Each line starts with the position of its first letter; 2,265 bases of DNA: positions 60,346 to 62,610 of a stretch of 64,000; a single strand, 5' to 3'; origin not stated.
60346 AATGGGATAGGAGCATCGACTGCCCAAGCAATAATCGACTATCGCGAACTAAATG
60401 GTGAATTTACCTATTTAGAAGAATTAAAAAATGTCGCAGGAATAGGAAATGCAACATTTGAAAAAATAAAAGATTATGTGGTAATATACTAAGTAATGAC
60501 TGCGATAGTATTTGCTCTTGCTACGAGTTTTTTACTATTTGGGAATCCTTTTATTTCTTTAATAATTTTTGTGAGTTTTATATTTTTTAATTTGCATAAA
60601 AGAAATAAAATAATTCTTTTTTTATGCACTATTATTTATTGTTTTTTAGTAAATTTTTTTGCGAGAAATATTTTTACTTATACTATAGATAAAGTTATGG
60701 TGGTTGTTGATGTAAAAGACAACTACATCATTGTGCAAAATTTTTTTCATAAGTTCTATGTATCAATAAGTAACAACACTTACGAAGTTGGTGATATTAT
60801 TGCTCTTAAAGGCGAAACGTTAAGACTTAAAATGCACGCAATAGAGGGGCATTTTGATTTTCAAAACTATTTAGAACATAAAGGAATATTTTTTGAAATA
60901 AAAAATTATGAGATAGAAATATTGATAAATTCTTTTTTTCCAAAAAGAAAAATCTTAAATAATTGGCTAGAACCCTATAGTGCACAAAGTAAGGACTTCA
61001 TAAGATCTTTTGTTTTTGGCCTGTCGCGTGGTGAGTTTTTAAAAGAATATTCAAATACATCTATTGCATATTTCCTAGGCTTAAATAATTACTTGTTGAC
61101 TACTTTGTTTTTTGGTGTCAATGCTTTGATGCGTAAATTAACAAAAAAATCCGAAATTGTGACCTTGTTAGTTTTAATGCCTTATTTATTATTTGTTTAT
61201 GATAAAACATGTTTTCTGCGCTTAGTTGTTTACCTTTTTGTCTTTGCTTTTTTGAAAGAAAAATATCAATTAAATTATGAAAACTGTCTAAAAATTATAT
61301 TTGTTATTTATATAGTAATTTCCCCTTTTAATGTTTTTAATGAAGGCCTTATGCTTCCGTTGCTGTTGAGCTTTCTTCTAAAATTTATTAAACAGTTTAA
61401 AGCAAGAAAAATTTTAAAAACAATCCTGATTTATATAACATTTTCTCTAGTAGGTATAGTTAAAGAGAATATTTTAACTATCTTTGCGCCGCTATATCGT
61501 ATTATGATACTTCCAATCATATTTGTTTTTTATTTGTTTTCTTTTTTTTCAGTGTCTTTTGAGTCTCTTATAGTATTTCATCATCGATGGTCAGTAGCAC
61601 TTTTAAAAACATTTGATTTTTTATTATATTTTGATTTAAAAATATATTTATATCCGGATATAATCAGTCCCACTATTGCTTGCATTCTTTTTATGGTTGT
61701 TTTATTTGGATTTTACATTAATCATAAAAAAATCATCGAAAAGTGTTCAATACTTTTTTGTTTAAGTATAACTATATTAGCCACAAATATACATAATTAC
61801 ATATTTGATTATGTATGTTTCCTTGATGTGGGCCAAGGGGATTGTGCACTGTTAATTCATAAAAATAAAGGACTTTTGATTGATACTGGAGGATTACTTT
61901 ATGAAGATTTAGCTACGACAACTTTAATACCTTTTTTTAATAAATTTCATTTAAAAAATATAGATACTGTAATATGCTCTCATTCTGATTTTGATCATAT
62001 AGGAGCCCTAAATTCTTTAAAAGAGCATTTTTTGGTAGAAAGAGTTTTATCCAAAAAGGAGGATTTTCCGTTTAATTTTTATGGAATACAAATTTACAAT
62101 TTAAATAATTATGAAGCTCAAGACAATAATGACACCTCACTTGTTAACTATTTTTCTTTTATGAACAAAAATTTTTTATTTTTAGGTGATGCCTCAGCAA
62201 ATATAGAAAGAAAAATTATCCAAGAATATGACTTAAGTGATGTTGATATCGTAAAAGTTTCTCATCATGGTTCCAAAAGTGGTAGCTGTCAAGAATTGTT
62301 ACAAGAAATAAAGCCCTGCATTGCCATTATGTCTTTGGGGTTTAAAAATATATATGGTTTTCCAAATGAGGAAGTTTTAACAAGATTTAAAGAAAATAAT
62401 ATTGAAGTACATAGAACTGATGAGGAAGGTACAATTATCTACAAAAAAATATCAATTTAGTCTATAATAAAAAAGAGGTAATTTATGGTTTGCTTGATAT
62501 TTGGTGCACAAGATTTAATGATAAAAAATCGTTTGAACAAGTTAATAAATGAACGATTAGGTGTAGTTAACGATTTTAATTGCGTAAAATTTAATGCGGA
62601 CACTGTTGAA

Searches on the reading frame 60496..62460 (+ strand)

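Call 76: search_protein_families(library=pfam, proteins=[window:60496-62460:+], max_evalue=0.00001)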
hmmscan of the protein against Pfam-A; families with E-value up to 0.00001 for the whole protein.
window:60496-62460:+ (654 aa): 1 family
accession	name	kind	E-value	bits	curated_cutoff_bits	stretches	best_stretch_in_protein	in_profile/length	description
PF00753.33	Lactamase_B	-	5.2e-14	53.1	22.7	1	444-526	2-81/196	Metallo-beta-lactamase superfamily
